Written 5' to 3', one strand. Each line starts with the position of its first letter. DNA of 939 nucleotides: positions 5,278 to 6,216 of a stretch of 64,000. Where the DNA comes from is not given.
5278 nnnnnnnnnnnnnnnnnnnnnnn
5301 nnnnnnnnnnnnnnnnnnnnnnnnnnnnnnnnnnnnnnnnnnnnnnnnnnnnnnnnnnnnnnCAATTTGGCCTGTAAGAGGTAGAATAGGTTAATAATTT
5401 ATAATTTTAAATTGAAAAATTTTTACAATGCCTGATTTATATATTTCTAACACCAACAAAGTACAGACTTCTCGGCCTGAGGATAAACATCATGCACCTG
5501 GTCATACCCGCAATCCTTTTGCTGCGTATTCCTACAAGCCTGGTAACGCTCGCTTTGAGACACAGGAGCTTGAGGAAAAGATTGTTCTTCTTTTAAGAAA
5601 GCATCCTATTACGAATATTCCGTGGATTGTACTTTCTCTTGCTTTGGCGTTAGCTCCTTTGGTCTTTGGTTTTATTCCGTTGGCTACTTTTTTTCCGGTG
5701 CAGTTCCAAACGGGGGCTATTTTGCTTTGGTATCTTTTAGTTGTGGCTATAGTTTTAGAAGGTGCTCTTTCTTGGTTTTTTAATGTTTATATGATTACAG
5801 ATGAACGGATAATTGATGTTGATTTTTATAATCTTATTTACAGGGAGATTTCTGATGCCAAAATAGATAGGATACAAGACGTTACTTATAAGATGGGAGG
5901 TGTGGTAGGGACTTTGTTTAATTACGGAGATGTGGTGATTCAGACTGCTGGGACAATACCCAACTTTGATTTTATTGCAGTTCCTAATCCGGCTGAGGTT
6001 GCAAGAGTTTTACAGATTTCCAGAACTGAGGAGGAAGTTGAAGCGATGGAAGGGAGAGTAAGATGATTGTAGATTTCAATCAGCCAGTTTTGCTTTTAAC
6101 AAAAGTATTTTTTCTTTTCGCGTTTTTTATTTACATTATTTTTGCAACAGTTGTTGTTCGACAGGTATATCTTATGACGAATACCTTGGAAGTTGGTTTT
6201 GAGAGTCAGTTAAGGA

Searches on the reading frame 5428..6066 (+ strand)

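Call 5: search_protein_families(library=pfam, proteins=[window:5428-6066:+], max_evalue=1)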
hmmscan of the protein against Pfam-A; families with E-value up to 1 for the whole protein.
window:5428-6066:+ (212 aa): 3 families
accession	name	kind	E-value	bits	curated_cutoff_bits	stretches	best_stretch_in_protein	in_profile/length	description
PF03703.20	bPH_2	-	3.5e-07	30.8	22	1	116-193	1-76/78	Bacterial PH domain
PF00361.26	Proton_antipo_M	-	0.0042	16.8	21.5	1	51-110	234-293/294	NADH:quinone oxidoreductase/Mrp antiporter, TM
PF01988.24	VIT1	-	0.11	12.7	28.1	1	70-114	137-182/214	VIT family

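Call 6: search_protein_families(library=ncbifam, proteins=[window:5428-6066:+], max_evalue=1)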
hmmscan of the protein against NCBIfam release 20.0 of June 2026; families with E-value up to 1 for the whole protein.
window:5428-6066:+ (212 aa): 0 families
